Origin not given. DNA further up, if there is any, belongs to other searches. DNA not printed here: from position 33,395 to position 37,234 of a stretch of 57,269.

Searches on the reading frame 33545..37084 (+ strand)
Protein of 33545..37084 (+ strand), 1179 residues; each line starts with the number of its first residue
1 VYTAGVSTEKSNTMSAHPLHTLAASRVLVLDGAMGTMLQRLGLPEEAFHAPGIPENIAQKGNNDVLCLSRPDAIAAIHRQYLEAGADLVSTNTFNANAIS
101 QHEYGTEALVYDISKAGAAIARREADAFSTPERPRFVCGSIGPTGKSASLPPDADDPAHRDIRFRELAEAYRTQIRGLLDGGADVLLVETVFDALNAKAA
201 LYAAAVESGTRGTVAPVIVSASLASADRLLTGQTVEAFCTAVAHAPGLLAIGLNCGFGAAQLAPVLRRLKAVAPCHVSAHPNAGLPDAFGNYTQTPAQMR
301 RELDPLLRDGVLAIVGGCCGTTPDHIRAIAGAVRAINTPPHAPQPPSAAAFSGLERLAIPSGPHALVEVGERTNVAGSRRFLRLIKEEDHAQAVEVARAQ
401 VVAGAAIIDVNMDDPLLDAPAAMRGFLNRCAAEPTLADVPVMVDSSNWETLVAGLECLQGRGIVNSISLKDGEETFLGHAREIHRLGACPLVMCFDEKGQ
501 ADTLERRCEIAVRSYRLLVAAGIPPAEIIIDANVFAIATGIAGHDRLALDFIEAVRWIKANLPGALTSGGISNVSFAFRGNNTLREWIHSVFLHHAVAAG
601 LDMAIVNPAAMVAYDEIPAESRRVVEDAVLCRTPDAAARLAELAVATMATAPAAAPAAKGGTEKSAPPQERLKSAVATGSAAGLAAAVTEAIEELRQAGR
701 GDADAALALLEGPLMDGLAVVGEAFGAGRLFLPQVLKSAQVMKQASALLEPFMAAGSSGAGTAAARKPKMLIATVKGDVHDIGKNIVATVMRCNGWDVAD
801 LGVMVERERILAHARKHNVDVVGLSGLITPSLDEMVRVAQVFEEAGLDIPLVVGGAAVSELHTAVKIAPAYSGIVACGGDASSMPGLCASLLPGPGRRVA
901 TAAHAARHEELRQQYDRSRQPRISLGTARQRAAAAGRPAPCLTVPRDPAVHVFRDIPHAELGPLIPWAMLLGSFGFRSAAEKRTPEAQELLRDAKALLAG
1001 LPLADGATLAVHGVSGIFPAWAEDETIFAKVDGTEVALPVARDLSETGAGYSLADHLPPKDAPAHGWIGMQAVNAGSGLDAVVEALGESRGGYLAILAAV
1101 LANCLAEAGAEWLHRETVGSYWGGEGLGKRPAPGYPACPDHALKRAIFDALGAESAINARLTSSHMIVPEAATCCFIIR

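Call 40: search_protein_families(library=pfam, proteins=[window:33545-37084:+], max_evalue=0.001)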
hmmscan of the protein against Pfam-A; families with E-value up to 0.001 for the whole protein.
window:33545-37084:+ (1179 aa): 5 families
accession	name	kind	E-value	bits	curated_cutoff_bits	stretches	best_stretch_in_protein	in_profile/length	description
PF02574.22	S-methyl_trans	-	6.9e-88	295.6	22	1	28-333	1-283/283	Homocysteine S-methyltransferase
PF00809.28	Pterin_bind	-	7.3e-44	150.7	25.5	1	370-607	1-244/244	Pterin binding enzyme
PF02965.22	Met_synt_B12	-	3.7e-33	115.6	25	1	964-1178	8-247/273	Vitamin B12 dependent methionine synthase, activation domain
PF02310.24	B12-binding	-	1.2e-22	80.4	32.1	1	769-861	2-94/121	B12 binding domain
PF02607.22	B12-binding_2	-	5.2e-16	59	23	1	669-750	2-74/74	B12 binding domain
